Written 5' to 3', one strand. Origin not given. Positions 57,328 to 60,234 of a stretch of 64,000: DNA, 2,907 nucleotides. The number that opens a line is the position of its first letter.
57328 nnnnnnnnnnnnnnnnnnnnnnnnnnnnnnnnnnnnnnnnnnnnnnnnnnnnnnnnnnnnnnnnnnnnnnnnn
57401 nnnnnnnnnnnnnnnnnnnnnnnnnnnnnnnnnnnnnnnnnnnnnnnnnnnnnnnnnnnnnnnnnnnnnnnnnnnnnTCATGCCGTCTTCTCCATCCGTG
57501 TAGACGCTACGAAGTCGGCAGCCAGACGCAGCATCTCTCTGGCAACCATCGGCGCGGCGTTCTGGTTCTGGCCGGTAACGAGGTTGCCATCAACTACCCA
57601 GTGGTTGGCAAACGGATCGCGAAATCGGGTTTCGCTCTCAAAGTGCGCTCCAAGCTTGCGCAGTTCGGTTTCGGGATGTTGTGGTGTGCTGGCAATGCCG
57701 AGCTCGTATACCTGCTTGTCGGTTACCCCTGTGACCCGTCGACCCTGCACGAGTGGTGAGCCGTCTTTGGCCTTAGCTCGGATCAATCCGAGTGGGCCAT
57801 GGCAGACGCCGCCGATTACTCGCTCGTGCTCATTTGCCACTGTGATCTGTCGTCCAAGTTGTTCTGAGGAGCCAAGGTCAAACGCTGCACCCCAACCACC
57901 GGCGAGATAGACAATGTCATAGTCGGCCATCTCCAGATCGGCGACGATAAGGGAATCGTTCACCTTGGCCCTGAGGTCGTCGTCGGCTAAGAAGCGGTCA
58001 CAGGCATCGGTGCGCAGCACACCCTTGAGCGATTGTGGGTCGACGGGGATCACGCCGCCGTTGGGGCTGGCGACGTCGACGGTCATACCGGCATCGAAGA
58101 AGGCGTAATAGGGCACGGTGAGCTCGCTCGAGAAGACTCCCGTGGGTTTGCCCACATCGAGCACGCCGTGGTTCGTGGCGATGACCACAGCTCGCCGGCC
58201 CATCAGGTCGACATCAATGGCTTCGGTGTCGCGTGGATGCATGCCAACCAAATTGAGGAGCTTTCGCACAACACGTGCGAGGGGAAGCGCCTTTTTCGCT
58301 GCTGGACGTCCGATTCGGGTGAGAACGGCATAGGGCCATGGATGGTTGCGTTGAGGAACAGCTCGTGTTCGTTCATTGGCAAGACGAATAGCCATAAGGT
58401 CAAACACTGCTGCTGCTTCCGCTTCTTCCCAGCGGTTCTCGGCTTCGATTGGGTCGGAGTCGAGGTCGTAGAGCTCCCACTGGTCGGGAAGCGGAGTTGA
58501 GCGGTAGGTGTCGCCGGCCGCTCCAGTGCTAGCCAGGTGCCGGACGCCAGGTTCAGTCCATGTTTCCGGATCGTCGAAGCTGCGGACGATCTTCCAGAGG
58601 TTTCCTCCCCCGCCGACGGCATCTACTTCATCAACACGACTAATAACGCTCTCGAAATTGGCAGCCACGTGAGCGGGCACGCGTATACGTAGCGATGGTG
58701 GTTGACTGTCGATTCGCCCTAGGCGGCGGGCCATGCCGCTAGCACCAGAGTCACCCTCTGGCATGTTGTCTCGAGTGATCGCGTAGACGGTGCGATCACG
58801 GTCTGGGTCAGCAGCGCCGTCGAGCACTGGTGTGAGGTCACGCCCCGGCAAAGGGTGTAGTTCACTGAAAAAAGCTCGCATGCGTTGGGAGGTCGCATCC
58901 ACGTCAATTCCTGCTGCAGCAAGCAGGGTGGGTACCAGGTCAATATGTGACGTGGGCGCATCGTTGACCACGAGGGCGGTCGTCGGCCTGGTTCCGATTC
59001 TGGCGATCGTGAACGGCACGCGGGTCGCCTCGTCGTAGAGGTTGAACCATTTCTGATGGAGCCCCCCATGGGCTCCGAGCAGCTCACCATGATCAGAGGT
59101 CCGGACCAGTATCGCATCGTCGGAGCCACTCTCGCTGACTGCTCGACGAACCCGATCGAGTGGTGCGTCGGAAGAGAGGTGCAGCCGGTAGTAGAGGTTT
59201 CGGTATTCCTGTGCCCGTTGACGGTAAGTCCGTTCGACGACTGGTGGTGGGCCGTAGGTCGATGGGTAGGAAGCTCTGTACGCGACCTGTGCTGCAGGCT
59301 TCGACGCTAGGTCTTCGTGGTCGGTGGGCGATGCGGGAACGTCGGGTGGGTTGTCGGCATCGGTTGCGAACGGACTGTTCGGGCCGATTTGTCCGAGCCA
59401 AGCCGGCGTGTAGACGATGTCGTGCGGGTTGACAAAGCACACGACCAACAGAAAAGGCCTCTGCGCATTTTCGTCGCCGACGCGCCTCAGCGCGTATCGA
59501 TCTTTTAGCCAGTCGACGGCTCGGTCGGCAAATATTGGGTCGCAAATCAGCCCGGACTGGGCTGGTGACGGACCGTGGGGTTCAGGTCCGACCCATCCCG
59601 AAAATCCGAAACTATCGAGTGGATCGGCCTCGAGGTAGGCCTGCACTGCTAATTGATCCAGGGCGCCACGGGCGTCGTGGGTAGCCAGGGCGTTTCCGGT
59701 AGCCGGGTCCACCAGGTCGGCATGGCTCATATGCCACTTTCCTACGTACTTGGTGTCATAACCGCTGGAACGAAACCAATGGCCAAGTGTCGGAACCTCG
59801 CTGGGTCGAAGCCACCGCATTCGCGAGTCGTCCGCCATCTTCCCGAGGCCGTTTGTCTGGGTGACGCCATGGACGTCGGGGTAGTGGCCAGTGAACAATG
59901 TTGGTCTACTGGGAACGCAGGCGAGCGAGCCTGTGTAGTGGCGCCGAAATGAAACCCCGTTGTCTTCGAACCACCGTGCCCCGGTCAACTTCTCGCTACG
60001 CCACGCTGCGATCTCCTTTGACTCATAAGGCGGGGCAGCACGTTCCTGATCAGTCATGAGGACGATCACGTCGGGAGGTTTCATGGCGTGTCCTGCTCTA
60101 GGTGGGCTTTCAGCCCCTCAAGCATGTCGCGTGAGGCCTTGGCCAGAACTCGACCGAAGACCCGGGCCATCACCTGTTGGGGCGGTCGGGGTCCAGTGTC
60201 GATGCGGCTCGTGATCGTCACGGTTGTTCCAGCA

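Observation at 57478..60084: Sulfatase fused in-frame to a DJ-1/PfpI (Hsp31-like) domain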

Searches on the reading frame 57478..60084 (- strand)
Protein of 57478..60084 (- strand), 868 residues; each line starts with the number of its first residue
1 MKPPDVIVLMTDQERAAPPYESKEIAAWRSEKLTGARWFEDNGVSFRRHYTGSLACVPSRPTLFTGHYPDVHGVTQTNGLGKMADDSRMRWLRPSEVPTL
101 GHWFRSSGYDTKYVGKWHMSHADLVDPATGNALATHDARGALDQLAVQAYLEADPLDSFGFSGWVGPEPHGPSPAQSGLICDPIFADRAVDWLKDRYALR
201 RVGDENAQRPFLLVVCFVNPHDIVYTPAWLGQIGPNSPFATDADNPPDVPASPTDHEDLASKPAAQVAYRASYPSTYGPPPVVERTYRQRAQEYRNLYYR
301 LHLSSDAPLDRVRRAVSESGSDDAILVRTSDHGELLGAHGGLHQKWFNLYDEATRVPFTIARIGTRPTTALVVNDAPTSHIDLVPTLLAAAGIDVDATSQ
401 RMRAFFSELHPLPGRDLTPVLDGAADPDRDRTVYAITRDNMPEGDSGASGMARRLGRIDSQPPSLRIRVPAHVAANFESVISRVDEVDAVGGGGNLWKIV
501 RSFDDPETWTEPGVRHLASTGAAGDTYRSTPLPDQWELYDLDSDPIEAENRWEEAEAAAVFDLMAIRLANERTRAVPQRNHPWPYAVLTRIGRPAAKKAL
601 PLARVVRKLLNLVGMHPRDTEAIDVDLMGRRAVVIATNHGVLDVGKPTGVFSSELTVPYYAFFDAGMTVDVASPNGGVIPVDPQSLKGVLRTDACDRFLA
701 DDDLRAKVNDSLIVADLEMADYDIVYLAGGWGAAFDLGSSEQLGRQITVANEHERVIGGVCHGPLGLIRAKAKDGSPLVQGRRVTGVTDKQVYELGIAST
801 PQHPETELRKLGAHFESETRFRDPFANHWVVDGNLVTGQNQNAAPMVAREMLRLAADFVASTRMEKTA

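Call 5: search_protein_families(library=pfam, proteins=[window:57478-60084:-], max_evalue=0.01)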
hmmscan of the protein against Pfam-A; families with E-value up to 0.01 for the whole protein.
window:57478-60084:- (868 aa): 4 families
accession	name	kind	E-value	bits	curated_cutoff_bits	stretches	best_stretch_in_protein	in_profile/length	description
PF00884.28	Sulfatase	-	2.9e-43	148.7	25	1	4-393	1-301/301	Sulfatase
PF01965.30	DJ-1_PfpI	-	3e-13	50.4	26.6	1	650-853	11-164/165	DJ-1/PfpI family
PF16347.10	SGSH_C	-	7.4e-07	29.9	29.3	1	533-572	113-152/154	N-sulphoglucosamine sulphohydrolase, C-terminal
PF17124.11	ThiJ_like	-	9.7e-05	22.7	30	1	649-772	5-143/186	ThiJ/PfpI family-like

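Call 6: search_protein_families(library=ncbifam, proteins=[window:57478-60084:-], max_evalue=0.01)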
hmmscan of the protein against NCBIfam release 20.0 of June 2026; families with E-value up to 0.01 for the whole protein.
window:57478-60084:- (868 aa): 7 families
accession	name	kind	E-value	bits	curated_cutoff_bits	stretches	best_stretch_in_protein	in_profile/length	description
TIGR03417.1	chol_sulfatase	equivalog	6e-25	88.1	433.45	2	199-402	176-355/500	choline-sulfatase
NF010322.0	PRK13759.1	equivalog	1.2e-19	70.3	481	2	206-396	197-368/486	arylsulfatase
NF045661.1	HdlasePehA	equivalog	3.3e-15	55.7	900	2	290-397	276-381/506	phosphoric/sulfuric ester hydrolase PehA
NF003168.0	PRK04155.1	equivalog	5.8e-09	35.4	365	1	648-789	72-215/287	glyoxalase III HchA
TIGR01382.1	PfpI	subfamily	2.4e-08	33.7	139.05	1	651-853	11-166/169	DJ-1/PfpI/YhbO family deglycase/protease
NF052527.1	Mn_arylsulf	exception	7.6e-07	28.4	850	1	4-119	2-103/479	manganese-dependent arylsulfatase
TIGR01383.1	not_thiJ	equivalog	2.8e-05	23.9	131.25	1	713-773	55-115/180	DJ-1 family glyoxalase III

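Call 7: find_homologous_proteins(query=window:57478-60081:-, max_evalue=0.00001)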
Query window:57478-60081:- (867 aa): 3574 proteins with E <= 0.00001 among 8000 candidates; the best 120 are listed.
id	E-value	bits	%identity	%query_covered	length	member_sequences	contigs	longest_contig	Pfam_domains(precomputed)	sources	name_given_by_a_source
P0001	0.0e+0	2008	100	100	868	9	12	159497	PF16347.11,PF00884.29,PF01965.31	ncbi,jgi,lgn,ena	-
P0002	0.0e+0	1763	87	100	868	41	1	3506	PF16347.11,PF00884.29,PF01965.31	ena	-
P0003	0.0e+0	1607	81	99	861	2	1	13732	PF16347.11,PF00884.29,PF01965.31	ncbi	-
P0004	0.0e+0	1601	80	98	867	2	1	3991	PF16347.11,PF00884.29,PF01965.31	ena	-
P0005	0.0e+0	1582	79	99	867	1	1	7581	PF16347.11,PF00884.29,PF01965.31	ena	-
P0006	0.0e+0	1582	79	98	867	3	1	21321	PF16347.11,PF00884.29,PF01965.31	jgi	-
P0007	0.0e+0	1579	79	99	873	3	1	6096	PF16347.11,PF00884.29,PF01965.31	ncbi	-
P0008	0.0e+0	1574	79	98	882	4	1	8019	PF16347.11,PF00884.29,PF01965.31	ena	-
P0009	0.0e+0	1564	78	98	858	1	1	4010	PF16347.11,PF00884.29,PF01965.31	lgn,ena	-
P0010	0.0e+0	1548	78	98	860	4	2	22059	PF16347.11,PF00884.29,PF01965.31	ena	-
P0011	0.0e+0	1548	77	98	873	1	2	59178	PF16347.11,PF00884.29,PF01965.31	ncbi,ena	-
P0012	0.0e+0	1545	77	98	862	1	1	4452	PF16347.11,PF00884.29,PF01965.31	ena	-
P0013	0.0e+0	1539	77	99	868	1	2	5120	PF16347.11,PF00884.29,PF01965.31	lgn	-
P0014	0.0e+0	1536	76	98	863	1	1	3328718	PF16347.11,PF00884.29,PF01965.31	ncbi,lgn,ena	-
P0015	0.0e+0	1533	77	98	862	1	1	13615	PF16347.11,PF00884.29,PF01965.31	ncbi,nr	ncbi:MAG: sulfatase-like hydrolase/transferase [Ilumatobacter sp.]|nr:sulfatase-like hydrolase/trans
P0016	0.0e+0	1532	77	98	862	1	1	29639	PF16347.11,PF00884.29,PF01965.31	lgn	-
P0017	0.0e+0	1531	77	98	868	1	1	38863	PF16347.11,PF00884.29,PF01965.31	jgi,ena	jgi:arylsulfatase A-like enzyme/putative intracellular protease/amidase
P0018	0.0e+0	1529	77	98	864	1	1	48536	PF16347.11,PF00884.29,PF01965.31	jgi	jgi:arylsulfatase A-like enzyme/putative intracellular protease/amidase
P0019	0.0e+0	1528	77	98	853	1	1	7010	PF16347.11,PF00884.29,PF01965.31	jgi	jgi:arylsulfatase A-like enzyme/putative intracellular protease/amidase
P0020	0.0e+0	1527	76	99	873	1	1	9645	PF16347.11,PF00884.29,PF01965.31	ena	-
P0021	0.0e+0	1525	75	99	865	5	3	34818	PF16347.11,PF00884.29,PF01965.31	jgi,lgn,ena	-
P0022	0.0e+0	1523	77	99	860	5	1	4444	PF16347.11,PF00884.29,PF01965.31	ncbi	-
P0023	0.0e+0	1522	76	99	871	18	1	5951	PF16347.11,PF00884.29,PF01965.31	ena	-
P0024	0.0e+0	1518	76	98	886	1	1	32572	PF16347.11,PF00884.29,PF01965.31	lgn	-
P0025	0.0e+0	1513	76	99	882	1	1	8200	PF16347.11,PF00884.29,PF01965.31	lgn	-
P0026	0.0e+0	1512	77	98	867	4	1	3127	PF16347.11,PF00884.29,PF01965.31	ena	-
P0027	0.0e+0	1511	76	99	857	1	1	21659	PF16347.11,PF00884.29,PF01965.31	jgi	-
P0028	0.0e+0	1509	76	98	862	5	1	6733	PF16347.11,PF00884.29,PF01965.31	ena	-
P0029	0.0e+0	1497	76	98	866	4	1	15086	PF16347.11,PF00884.29,PF01965.31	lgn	-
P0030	0.0e+0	1495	74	99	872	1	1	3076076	PF16347.11,PF00884.29,PF01965.31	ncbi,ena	-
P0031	0.0e+0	1494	76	99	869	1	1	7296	PF16347.11,PF00884.29,PF01965.31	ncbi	-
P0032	0.0e+0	1486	74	98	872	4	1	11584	PF16347.11,PF00884.29,PF01965.31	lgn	-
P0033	0.0e+0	1479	74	99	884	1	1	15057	PF16347.11,PF00884.29,PF01965.31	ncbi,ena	-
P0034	0.0e+0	1478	74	98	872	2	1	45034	PF16347.11,PF00884.29,PF01965.31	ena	-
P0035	0.0e+0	1476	74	98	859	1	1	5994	PF16347.11,PF00884.29,PF01965.31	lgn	-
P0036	0.0e+0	1475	75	98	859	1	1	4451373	PF16347.11,PF00884.29,PF01965.31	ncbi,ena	-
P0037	0.0e+0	1475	75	98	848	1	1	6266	PF16347.11,PF00884.29,PF01965.31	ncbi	-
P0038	0.0e+0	1474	74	98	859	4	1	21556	PF16347.11,PF00884.29,PF01965.31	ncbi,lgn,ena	-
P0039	0.0e+0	1460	73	100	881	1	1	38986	PF16347.11,PF00884.29,PF01965.31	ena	-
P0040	0.0e+0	1457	74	99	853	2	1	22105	PF16347.11,PF00884.29,PF01965.31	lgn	-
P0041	0.0e+0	1457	72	99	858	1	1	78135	PF16347.11,PF00884.29,PF01965.31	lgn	-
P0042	0.0e+0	1454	74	99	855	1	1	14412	PF16347.11,PF00884.29,PF01965.31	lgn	-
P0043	0.0e+0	1451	73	99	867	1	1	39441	PF16347.11,PF00884.29,PF01965.31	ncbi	-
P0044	0.0e+0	1448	73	99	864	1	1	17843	PF16347.11,PF00884.29,PF01965.31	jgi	-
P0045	0.0e+0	1446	73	98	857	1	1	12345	PF16347.11,PF00884.29,PF01965.31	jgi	jgi:arylsulfatase A-like enzyme/putative intracellular protease/amidase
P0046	0.0e+0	1440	73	99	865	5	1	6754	PF16347.11,PF00884.29,PF01965.31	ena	-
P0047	0.0e+0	1437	73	99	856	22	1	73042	PF16347.11,PF00884.29,PF01965.31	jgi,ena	-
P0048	0.0e+0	1436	71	99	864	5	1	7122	PF16347.11,PF00884.29,PF01965.31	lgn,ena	-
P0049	0.0e+0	1433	72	99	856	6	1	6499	PF16347.11,PF00884.29,PF01965.31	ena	-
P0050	0.0e+0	1432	72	99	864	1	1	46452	PF16347.11,PF00884.29,PF01965.31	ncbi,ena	-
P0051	0.0e+0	1429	72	99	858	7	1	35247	PF16347.11,PF00884.29,PF01965.31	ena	-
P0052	0.0e+0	1422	73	99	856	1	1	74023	PF16347.11,PF00884.29,PF01965.31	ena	-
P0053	0.0e+0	1420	73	95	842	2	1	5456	PF16347.11,PF00884.29,PF01965.31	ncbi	-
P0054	0.0e+0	1420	72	99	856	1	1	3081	PF16347.11,PF00884.29,PF01965.31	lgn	-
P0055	0.0e+0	1420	72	99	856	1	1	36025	PF16347.11,PF00884.29,PF01965.31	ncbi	-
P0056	0.0e+0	1419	72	99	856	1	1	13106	PF16347.11,PF00884.29,PF01965.31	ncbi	-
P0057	0.0e+0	1418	72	99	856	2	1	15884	PF16347.11,PF00884.29,PF01965.31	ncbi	-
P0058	0.0e+0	1415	72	99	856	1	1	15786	PF16347.11,PF00884.29,PF01965.31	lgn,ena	-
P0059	0.0e+0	1415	72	99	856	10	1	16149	PF16347.11,PF00884.29,PF01965.31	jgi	jgi:arylsulfatase A-like enzyme/putative intracellular protease/amidase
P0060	0.0e+0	1415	72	99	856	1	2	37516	PF16347.11,PF00884.29,PF01965.31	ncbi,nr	ncbi:MAG: sulfatase-like hydrolase/transferase [Acidimicrobiales bacterium]|nr:sulfatase-like hydrol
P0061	0.0e+0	1415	72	99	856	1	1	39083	PF16347.11,PF00884.29,PF01965.31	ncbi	-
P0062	0.0e+0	1412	72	98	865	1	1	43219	PF16347.11,PF00884.29,PF01965.31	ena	-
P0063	0.0e+0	1412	72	98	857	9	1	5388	PF16347.11,PF00884.29,PF01965.31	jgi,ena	-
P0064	0.0e+0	1410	71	98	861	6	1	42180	PF16347.11,PF00884.29,PF01965.31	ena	-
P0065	0.0e+0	1409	72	98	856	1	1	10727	PF16347.11,PF00884.29,PF01965.31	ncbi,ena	-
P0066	0.0e+0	1408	72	99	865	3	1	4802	PF16347.11,PF00884.29,PF01965.31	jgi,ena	-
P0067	0.0e+0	1408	72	98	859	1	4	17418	PF16347.11,PF00884.29,PF01965.31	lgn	-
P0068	0.0e+0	1405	71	99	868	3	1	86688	PF16347.11,PF00884.29,PF01965.31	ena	-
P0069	0.0e+0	1398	71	100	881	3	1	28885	PF16347.11,PF00884.29,PF01965.31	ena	-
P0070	0.0e+0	1388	71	99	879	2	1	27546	PF16347.11,PF00884.29,PF01965.31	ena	-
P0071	0.0e+0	1386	71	98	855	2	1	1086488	PF16347.11,PF00884.29,PF01965.31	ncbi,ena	-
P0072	0.0e+0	1385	70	98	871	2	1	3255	PF16347.11,PF00884.29,PF01965.31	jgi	-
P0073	0.0e+0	1384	69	100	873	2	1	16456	PF16347.11,PF00884.29,PF01965.31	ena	-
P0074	0.0e+0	1382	71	99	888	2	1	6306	PF16347.11,PF00884.29,PF01965.31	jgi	jgi:arylsulfatase A-like enzyme/putative intracellular protease/amidase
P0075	0.0e+0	1381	68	99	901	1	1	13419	PF16347.11,PF00884.29,PF01965.31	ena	-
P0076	0.0e+0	1376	68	99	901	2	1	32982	PF16347.11,PF00884.29,PF01965.31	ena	-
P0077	0.0e+0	1375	71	98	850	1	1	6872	PF16347.11,PF00884.29,PF01965.31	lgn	-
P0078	0.0e+0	1374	68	98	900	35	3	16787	PF16347.11,PF00884.29,PF01965.31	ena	-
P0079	0.0e+0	1373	71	98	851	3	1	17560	PF16347.11,PF00884.29,PF01965.31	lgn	-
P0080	0.0e+0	1372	71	98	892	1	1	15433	PF16347.11,PF00884.29,PF01965.31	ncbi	-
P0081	0.0e+0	1372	70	98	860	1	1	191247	PF16347.11,PF00884.29,PF01965.31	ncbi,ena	-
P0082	0.0e+0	1372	69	98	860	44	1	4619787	PF16347.11,PF00884.29,PF01965.31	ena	-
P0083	0.0e+0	1372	70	98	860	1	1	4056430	PF16347.11,PF00884.29,PF01965.31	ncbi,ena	-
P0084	0.0e+0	1368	70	98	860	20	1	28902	PF16347.11,PF00884.29,PF01965.31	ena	-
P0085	0.0e+0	1364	70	98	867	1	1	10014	PF16347.11,PF00884.29,PF01965.31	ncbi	-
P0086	0.0e+0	1363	70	99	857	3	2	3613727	PF16347.11,PF00884.29,PF01965.31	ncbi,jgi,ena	-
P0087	0.0e+0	1362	69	99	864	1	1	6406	PF16347.11,PF00884.29,PF01965.31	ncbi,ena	-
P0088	0.0e+0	1359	70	68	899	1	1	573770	PF16347.11,PF00884.29,PF01965.31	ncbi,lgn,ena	-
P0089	0.0e+0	1359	69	98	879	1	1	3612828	PF16347.11,PF00884.29,PF01965.31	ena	-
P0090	0.0e+0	1358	69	98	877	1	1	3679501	PF16347.11,PF00884.29,PF01965.31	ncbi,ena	-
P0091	0.0e+0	1355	67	98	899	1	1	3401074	PF16347.11,PF00884.29,PF01965.31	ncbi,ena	-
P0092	0.0e+0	1355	68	100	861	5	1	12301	PF16347.11,PF00884.29,PF01965.31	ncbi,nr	ncbi:MAG: sulfatase-like hydrolase/transferase [Actinomycetia bacterium]|nr:sulfatase-like hydrolase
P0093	0.0e+0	1355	69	98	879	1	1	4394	PF16347.11,PF00884.29,PF01965.31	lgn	-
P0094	0.0e+0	1352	69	98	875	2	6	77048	PF16347.11,PF00884.29,PF01965.31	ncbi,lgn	-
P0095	0.0e+0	1350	67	99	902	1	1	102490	PF16347.11,PF00884.29,PF01965.31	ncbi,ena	-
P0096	0.0e+0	1348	70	98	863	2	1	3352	PF16347.11,PF00884.29,PF01965.31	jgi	jgi:arylsulfatase A-like enzyme/putative intracellular protease/amidase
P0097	0.0e+0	1347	69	68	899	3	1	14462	PF16347.11,PF00884.29,PF01965.31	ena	-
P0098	0.0e+0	1346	66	99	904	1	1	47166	PF16347.11,PF00884.29,PF01965.31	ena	-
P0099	0.0e+0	1345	68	72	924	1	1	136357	PF16347.11,PF00884.29,PF01965.31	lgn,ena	-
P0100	0.0e+0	1344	69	99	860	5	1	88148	PF16347.11,PF00884.29,PF01965.31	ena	-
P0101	0.0e+0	1344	69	98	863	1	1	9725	PF16347.11,PF00884.29,PF01965.31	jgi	jgi:arylsulfatase A-like enzyme/putative intracellular protease/amidase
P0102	0.0e+0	1342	67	98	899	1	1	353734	PF16347.11,PF00884.29,PF01965.31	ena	-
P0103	0.0e+0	1341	69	98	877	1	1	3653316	PF16347.11,PF00884.29,PF01965.31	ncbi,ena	-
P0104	0.0e+0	1341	68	98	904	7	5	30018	PF16347.11,PF00884.29,PF01965.31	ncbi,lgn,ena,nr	ncbi:MAG: sulfatase-like hydrolase/transferase [Acidimicrobiales bacterium]|nr:sulfatase-like hydrol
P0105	0.0e+0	1340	68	99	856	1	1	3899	PF16347.11,PF00884.29,PF01965.31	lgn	-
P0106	0.0e+0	1338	68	98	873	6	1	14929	PF16347.11,PF00884.29,PF01965.31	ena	-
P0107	0.0e+0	1338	68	99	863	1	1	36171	PF16347.11,PF00884.29,PF01965.31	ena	-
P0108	0.0e+0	1337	68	99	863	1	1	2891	PF16347.11,PF00884.29,PF01965.31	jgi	-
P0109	0.0e+0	1335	70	98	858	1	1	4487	PF16347.11,PF00884.29,PF01965.31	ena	-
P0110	0.0e+0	1335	68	98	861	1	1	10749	PF16347.11,PF00884.29,PF01965.31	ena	-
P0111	0.0e+0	1332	68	98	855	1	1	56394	PF16347.11,PF00884.29,PF01965.31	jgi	-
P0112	0.0e+0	1332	68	99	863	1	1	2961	PF16347.11,PF00884.29,PF01965.31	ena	-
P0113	0.0e+0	1331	65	72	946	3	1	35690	PF16347.11,PF00884.29,PF01965.31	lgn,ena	-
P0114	0.0e+0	1327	65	72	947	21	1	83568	PF16347.11,PF00884.29,PF01965.31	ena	-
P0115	0.0e+0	1326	69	98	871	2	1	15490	PF16347.11,PF00884.29,PF01965.31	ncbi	-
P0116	0.0e+0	1326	69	99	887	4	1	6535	PF16347.11,PF00884.29,PF01965.31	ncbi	-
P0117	0.0e+0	1323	68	98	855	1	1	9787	PF16347.11,PF00884.29,PF01965.31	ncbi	-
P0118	0.0e+0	1320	68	100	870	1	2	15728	PF16347.11,PF00884.29,PF01965.31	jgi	jgi:arylsulfatase A-like enzyme/putative intracellular protease/amidase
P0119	0.0e+0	1320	68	98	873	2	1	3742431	PF16347.11,PF00884.29,PF01965.31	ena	-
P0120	0.0e+0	1319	68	98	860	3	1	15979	PF16347.11,PF00884.29,PF01965.31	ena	-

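Call 9: search_solved_structures(query=window:57478-60081:-, max_evalue=0.01, show_alignments=2)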
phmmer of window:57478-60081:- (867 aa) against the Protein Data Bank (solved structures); distinct sequences matched with E-value up to 0.01: 66 (the best 60 are shown).
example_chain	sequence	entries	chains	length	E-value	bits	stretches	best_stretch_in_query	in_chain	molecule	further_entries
1u9c_A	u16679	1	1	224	1.1e-31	113.1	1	626-850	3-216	APC35852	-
4p5p_A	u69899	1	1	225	1.9e-28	102.4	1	631-848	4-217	ThiJ/PfpI family protein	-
4lru_A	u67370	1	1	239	1.2e-17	66.6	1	637-851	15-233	Glyoxalase III (glutathione-independent)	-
3n7t_A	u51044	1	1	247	3.7e-17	65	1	640-853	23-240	Macrophage binding protein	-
4upk_A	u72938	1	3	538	3.8e-14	55.1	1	248-405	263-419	PHOSPHONATE MONOESTER HYDROLASE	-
6fny_A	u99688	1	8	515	1.1e-13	53.5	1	42-396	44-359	Choline-sulfatase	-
3b5q_A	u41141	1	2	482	1.6e-13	53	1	207-397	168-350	Putative sulfatase yidJ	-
5g2t_A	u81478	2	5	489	1.7e-13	52.9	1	207-397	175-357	2-O GLYCOSAMINOGLYCAN SULFATASE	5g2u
4qyx_A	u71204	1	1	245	4.6e-13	51.5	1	641-847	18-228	Probable chaperone protein HSP31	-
1qvv_A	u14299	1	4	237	5.6e-13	51.2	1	641-846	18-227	YDR533c protein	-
6g5z_A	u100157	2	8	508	9e-13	50.5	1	43-395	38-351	Choline-sulfatase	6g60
7pth_A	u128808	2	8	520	1.3e-12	50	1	43-395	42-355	Choline sulfatase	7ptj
1qvw_A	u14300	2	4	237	3e-12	48.8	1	641-846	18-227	YDR533c protein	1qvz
7lha_A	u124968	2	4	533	4.7e-12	48.2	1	39-391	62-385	Exo-L-galactose-6-sulfatase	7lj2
7stt_A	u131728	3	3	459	5.3e-12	48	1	41-119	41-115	N-acetylgalactosamine-6-sulfatase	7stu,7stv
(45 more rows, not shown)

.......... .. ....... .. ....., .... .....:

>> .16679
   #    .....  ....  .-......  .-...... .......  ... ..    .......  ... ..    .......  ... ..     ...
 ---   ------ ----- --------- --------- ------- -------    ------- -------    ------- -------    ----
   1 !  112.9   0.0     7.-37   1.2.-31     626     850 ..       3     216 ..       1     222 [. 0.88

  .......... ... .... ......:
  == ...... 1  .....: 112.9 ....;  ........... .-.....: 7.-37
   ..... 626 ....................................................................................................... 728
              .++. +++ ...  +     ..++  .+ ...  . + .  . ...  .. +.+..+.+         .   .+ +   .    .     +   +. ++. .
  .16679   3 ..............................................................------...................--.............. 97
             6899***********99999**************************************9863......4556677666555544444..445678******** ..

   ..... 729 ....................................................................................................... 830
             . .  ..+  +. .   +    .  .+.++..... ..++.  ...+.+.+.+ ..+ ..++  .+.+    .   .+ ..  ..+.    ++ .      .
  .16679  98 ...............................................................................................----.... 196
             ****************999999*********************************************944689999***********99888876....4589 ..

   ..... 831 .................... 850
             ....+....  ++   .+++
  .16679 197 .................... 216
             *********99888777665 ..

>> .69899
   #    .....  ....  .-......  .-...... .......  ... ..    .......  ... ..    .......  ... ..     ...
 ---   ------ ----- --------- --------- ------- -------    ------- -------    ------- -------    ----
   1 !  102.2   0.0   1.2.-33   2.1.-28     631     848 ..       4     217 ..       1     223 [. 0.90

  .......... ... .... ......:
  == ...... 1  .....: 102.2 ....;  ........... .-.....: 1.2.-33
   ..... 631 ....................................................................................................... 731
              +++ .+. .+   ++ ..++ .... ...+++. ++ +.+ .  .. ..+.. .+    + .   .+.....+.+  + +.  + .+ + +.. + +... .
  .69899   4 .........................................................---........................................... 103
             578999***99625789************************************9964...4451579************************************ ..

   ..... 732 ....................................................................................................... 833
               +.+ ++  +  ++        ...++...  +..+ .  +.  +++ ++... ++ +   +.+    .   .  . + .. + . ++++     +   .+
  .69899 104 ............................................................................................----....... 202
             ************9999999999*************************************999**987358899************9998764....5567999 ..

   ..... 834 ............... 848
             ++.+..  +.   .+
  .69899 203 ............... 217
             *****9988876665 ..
